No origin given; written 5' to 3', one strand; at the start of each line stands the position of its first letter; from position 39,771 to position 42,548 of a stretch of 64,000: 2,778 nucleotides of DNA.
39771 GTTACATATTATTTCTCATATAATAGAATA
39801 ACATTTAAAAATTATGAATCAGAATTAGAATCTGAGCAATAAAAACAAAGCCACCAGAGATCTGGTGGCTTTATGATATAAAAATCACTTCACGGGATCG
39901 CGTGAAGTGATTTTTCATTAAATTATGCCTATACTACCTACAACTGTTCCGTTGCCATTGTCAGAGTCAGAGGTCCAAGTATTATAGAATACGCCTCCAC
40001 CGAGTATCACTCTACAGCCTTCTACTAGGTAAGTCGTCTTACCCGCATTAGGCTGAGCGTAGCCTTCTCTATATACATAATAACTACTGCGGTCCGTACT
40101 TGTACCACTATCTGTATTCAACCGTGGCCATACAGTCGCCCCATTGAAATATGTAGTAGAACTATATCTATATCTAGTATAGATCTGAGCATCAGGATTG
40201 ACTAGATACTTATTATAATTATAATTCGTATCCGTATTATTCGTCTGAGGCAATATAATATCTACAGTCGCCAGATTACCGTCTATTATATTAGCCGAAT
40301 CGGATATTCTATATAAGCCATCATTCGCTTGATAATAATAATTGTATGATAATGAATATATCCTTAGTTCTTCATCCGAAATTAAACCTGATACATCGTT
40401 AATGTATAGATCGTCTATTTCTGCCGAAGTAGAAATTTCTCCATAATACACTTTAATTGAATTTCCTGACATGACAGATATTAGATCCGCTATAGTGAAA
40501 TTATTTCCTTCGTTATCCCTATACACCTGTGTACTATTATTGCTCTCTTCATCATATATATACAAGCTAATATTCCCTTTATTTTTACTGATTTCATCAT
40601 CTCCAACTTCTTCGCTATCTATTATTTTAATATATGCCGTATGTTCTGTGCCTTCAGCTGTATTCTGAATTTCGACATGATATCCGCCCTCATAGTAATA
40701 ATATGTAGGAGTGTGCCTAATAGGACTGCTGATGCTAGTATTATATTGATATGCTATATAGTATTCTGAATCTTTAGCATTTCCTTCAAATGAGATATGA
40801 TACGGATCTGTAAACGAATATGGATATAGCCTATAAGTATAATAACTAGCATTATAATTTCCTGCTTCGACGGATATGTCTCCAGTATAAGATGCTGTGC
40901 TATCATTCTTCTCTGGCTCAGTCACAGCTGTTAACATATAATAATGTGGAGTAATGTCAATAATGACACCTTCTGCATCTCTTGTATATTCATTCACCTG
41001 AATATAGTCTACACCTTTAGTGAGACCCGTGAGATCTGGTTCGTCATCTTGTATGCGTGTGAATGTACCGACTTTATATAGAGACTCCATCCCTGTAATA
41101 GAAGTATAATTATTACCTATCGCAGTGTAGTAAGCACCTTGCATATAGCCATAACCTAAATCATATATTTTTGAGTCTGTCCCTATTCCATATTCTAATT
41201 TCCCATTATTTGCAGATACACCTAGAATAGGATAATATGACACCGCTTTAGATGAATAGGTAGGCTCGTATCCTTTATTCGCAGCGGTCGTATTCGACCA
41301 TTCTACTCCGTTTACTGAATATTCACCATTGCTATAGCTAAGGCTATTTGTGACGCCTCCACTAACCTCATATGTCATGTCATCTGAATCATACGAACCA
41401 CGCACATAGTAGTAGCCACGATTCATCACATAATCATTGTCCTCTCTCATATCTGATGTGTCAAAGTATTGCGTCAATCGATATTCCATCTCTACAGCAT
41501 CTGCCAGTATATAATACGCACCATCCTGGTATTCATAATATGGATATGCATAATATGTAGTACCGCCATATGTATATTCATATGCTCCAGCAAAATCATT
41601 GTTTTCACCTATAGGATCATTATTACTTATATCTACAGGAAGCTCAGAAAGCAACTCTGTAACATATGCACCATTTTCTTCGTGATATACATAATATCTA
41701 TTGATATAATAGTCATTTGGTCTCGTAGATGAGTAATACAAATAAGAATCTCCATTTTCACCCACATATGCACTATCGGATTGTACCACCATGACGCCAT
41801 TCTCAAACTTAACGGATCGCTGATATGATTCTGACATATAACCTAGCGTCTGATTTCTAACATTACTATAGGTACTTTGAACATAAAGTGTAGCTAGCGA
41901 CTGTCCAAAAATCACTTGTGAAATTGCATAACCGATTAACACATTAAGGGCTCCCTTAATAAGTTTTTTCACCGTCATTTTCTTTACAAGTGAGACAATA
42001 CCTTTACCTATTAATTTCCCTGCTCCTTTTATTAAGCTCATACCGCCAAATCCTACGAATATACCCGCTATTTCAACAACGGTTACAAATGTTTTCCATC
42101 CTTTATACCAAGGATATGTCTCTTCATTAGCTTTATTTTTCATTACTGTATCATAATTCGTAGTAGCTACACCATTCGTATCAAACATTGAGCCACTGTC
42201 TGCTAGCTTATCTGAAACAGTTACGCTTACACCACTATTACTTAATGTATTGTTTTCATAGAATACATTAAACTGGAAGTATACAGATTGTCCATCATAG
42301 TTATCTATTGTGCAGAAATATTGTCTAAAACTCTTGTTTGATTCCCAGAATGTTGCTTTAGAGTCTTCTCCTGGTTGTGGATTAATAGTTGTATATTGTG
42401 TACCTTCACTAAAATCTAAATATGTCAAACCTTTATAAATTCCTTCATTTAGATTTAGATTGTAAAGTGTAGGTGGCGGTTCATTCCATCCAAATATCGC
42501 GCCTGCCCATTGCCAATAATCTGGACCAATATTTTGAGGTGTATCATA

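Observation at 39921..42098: C-proximal transmembrane hairpin with K-rich loop, followed by a 653-aa tyrosine-rich terminal domain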

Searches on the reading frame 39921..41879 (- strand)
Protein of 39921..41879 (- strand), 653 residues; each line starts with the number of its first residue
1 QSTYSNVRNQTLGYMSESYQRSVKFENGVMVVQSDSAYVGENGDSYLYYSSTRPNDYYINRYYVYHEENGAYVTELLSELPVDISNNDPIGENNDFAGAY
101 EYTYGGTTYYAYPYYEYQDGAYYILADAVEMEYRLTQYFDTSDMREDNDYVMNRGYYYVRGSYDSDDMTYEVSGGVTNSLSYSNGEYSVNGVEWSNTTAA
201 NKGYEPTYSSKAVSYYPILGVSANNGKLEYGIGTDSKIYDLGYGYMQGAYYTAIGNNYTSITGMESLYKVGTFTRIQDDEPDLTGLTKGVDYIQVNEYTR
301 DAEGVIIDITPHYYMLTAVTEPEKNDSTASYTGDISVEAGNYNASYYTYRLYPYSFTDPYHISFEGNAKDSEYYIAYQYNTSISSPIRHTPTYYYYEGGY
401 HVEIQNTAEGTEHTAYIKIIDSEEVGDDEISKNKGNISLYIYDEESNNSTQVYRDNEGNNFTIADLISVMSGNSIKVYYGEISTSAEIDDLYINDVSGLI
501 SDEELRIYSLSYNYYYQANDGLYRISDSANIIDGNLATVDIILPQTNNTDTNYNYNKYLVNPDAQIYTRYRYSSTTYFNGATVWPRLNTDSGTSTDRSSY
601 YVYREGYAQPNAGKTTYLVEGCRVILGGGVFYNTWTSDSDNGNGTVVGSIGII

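Call 7: search_protein_families(library=pfam, proteins=[window:39921-41879:-], max_evalue=10)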
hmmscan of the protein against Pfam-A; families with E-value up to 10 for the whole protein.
window:39921-41879:- (653 aa): 0 families

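Call 88: search_protein_families(library=phrogs, proteins=[window:39921-41879:-], max_evalue=1)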
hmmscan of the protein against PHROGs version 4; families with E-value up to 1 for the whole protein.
window:39921-41879:- (653 aa): 0 families

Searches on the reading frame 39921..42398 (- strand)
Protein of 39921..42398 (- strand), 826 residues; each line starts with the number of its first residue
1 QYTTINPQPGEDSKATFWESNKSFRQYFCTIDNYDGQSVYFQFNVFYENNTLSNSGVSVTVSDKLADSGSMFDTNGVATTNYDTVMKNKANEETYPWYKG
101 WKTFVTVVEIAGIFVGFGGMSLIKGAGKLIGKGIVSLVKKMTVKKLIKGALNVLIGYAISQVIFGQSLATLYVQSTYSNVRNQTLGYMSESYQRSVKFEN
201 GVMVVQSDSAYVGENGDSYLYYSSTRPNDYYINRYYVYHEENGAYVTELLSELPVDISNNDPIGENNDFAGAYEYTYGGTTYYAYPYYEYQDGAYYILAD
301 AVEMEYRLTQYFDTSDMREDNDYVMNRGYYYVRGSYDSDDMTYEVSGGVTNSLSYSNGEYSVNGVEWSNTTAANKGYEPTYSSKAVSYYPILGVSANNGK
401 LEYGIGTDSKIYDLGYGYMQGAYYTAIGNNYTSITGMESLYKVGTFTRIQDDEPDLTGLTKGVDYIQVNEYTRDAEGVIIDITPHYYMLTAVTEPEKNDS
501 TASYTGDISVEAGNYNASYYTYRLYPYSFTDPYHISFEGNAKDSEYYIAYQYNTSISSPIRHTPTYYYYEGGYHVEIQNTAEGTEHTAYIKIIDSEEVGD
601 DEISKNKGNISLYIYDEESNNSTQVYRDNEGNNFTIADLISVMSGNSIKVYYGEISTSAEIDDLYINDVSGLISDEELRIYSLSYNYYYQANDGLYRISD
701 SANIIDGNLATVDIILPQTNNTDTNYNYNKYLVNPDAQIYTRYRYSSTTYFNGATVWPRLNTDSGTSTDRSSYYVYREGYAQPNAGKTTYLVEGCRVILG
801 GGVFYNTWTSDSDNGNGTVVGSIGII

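Call 7: search_protein_families(library=pfam, proteins=[window:39921-42398:-], max_evalue=10)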
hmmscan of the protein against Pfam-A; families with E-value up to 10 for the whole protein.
window:39921-42398:- (826 aa): 0 families

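Call 13: find_homologous_proteins(query=window:39921-42398:-)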
Query window:39921-42398:- (826 aa): 1 proteins with E <= 0.001 among 8000 candidates.
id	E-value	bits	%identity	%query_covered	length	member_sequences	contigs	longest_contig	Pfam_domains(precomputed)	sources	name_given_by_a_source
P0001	0.0e+0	1677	93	100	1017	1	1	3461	-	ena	-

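Call 15: find_encoding_contigs(protein=P0001, flank=10000)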
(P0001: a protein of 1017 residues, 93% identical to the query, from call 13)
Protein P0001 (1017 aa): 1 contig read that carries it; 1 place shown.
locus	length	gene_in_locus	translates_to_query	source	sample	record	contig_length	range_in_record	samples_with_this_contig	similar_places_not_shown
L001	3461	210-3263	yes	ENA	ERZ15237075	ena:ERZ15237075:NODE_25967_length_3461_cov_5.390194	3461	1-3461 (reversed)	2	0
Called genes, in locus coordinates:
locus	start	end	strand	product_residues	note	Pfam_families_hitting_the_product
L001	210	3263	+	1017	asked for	-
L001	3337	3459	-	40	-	?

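Call 16: find_related_loci(query=window:39921-42398:-, collection=genome_contigs, flank=10000)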
Query window:39921-42398:- (826 aa) in genome_contigs; peptide patterns used: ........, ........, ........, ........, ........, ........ (x = any residue, [..] = any of these).
29 stretches matched a pattern; 9 encode a relative of the query (tblastn E <= 1e-3); 9 distinct loci.
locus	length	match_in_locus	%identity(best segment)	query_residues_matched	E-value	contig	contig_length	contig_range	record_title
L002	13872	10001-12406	34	2-825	6e-101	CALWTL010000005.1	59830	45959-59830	MAG: uncultured Clostridia bacterium isolate BRZ_CE__bin15 genome assembly, contig: BRZ_CE__NODE_879_length_59830_cov_5.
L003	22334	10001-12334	34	14-802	9e-91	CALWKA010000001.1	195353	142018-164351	MAG: uncultured Clostridia bacterium isolate BRZ_DD__bin44 genome assembly, contig: BRZ_DD__NODE_68_length_195353_cov_8.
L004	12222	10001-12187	33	10-745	2e-79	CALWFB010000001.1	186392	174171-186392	MAG: uncultured Clostridia bacterium isolate BRZ_FV__bin19 genome assembly, contig: BRZ_FV__NODE_70_length_186392_cov_6.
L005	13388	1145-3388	30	33-802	6e-72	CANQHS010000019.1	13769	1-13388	MAG: uncultured Clostridia bacterium isolate Lapin-027__bin86 genome assembly, contig: Lapin-027__NODE_4315_length_13769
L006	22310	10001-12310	34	17-815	4e-95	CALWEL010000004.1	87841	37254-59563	MAG: uncultured Clostridia bacterium isolate BRZ_AM__bin38 genome assembly, contig: BRZ_AM__NODE_323_length_87841_cov_8.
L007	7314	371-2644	33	28-823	7e-38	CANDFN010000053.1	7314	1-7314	MAG TPA_asm: uncultured Clostridia bacterium isolate ERR6760067_bin.7_metawrap_v1.3_MAG genome assembly, contig: ERZ1280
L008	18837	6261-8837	35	11-826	3e-82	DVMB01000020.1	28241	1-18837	MAG TPA_asm: Candidatus Onthoplasma faecigallinarum isolate 5992 CHK70__C110477_L28241_ERR2241760, whole genome shotgun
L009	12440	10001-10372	37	695-825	2e-18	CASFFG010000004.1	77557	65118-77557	uncultured Christensenella sp. isolate O38_L1_321321_idba_bin.26 genome assembly, contig: O38_L1_321321_idba_bin.26.fa_s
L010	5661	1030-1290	42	726-826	5e-14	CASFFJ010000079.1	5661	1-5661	uncultured Christensenella sp. isolate Batch5_idba_bin.461 genome assembly, contig: Batch5_idba_bin.461.fa_k87_34804025,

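Call 22: search_protein_representatives(protein=window:39921-42398:-)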
Query: 826 residues. Proteins with E-value up to 0.001 (for the whole library): 19; up to 1e-10: 13; up to 1e-30: 6. The best 19 are listed.
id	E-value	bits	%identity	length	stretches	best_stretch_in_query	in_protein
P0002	0.0e+00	1671.3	94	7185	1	1-826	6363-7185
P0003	2.2e-95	337.4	41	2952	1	11-823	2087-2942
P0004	6.9e-91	322.5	38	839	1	16-815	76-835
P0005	4.9e-54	200.7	34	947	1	27-823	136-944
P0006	1.2e-47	179.6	35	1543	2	62-606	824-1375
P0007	1.3e-39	153.0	36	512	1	301-802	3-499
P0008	2.3e-29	119.0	32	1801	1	30-812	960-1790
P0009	6.3e-29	117.6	35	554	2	281-575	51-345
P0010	6.5e-25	104.3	32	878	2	38-575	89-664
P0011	1.9e-17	79.6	33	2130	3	29-237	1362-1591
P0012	1.2e-16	77.0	45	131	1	688-815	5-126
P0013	2.7e-16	75.8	32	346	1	481-822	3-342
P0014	3.5e-13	65.5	35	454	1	330-813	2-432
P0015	2.0e-08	49.8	31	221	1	103-240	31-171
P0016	3.1e-07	45.9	39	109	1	720-826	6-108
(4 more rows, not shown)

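Call 26: find_homologous_proteins(query=A1, max_evalue=0.00001)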
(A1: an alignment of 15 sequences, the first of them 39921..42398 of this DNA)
Query A1 (15 sequences) (826 aa, profile of the alignment): 1 proteins with E <= 0.00001 among 8000 candidates.
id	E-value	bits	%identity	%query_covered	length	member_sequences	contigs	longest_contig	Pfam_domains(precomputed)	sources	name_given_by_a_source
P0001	4.1e-214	731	93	100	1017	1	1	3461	-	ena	-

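Call 32: search_solved_structures(query=A2, max_evalue=10)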
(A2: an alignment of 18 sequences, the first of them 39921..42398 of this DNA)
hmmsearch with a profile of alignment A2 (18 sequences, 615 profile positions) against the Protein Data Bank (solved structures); distinct sequences matched with E-value up to 10: 2.
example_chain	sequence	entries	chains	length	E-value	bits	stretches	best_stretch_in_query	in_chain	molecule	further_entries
9n2z_A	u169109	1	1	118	0.0021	19.9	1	104-200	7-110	LM2363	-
1i17_A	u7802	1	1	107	0.96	11.1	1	126-179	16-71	PRION-LIKE PROTEIN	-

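Call 40: predict_structure(alignment_id=A2)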
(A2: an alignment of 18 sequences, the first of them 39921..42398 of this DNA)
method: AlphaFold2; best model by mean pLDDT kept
length: 826 residues; sequences in the alignment: 18
mean_pLDDT: 43.2   pTM: 0.28
mean pLDDT of the five models: 43.2, 43.0, 41.1, 40.7, 39.7
residues with pLDDT >= 90: 0; 70-90: 36; 50-70: 156; < 50: 634
segments of 3 or more residues with pLDDT < 50: 1-30, 32-79, 85-210, 223-226, 256-265, 302-355, 358-388, 392-442, 456-464, 496-513, 523-545, 547-549, 551-579, 581-590, 594-613, 615-623, 641-648, 675-677, 697-826
pLDDT, mean of each block of 10 residues (from residue 1): 35 35 43 42 43 37 42 42 46 46 43 35 36 40 44 39 35 30 28 35 35 58 49 71 72 49 51 71 75 57 35 32 34 37 39 47 44 32 40 45 38 40 33 39 58 47 52 70 62 49 39 52 41 37 45 45 35 42 46 44 41 45 50 56 47 53 53 49 53 48 34 30 28 32 31 34 41 38 36 26 30 34 25
secondary structure, 60 per line:
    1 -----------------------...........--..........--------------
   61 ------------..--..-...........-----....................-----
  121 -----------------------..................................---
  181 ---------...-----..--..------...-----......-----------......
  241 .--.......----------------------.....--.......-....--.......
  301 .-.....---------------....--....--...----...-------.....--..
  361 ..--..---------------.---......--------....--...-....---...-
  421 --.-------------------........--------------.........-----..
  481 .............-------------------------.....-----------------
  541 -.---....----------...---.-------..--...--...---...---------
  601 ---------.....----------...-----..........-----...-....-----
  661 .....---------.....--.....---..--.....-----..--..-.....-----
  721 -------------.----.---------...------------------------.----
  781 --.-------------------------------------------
elements in order (helices of 4 or more, strands of 3 or more residues): E24-34 E37-46 H82-90 H96-115 H144-177 E210-212 E218-223 E235-241 E244-250 E273-277 E280-286 E288-291 E294-298 E303-307 E323-326 E329-332 E335-337 E342-344 E352-356 E359-362 E386-391 E400-403 E410-413 E443-450 E465-473 E479-493 E519-523 E546-549 E560-562 E578-580 E583-585 E589-591 E610-614 E625-627 E633-635 H636-642 E648-650 H652-655 H675-679 H683-686 E694-698 E711-715

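Call 46: search_protein_families(library=pfam, alignment_id=A2, max_evalue=1)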
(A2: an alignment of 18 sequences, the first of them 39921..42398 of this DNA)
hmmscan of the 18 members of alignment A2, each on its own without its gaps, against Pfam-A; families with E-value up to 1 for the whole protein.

A. member 1, window:39921-42398:- (826 aa): 0 families

B. families by the number of members that match (of 18 scanned): 13 families
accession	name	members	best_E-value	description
PF06197.19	DUF998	1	0.023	Protein of unknown function (DUF998)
PF01312.24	Bac_export_2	1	0.029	FlhB HrpN YscU SpaS Family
PF24991.2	Ig_NUP210_4th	1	0.043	NUP210 forth Ig-like domain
PF11378.13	DUF3181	1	0.075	Protein of unknown function (DUF3181)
PF11025.13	GP40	1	0.087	Glycoprotein GP40 of Cryptosporidium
PF05277.18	DUF726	1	0.099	Protein of unknown function (DUF726)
PF10138.15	vWA-TerF-like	1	0.1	vWA found in TerF C terminus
PF04888.17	SseC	1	0.23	Secretion system effector C (SseC) like family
PF19647.4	DUF6150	1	0.24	Family of unknown function (DUF6150)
PF15783.10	FSIP2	1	0.3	Fibrous sheath-interacting protein 2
PF11847.13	GT-C_AftD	1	0.35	Alpha-(1->3)-arabinofuranosyltransferase, N-terminal GT-C domain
PF11292.14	DUF3093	1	0.86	Protein of unknown function (DUF3093)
PF05552.17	MS_channel_1st_1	1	0.88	Mechanosensitive ion channel, conserved TM helix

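Call 77: find_related_loci(query=window:39921-42398:-, collection=metagenome_contigs, flank=10000)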
Query window:39921-42398:- (826 aa) in metagenome_contigs; peptide patterns used: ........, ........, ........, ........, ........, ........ (x = any residue, [..] = any of these).
41 stretches matched a pattern; 2 encode a relative of the query (tblastn E <= 1e-3); 2 distinct loci.
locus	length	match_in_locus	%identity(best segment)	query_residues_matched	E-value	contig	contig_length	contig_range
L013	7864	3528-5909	33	10-815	3e-92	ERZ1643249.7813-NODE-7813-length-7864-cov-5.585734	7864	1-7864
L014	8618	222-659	37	663-815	2e-20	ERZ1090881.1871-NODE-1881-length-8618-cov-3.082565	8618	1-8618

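Call 93: list_cluster_members(proteins=[P0002, P0003, P0008, P0011, P0006])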
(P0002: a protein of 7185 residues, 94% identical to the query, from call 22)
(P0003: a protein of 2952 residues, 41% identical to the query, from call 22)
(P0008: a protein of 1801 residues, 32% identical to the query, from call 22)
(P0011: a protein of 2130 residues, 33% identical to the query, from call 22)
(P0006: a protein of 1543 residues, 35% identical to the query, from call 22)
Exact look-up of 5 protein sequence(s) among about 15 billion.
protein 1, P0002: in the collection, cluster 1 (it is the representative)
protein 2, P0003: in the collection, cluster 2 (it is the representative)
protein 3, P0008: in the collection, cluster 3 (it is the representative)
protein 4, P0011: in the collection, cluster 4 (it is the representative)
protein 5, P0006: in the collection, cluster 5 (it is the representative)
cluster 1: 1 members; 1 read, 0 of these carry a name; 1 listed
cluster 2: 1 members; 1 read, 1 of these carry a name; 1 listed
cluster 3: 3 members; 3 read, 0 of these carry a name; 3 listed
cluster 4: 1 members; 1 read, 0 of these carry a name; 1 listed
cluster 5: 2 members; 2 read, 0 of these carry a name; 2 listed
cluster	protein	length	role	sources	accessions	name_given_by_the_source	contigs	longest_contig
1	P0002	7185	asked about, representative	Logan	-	-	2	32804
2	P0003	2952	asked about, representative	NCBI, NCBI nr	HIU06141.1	MAG TPA: hypothetical protein IAC46_00900, partial [Candidatus Onthoplasma ... | hypothetical protein [Candidatus Onthoplasma faecigallinarum]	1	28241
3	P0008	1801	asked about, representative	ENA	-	-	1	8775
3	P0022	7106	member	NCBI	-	-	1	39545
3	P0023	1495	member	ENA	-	-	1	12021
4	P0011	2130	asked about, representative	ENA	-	-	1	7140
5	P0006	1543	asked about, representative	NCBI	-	-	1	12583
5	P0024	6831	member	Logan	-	-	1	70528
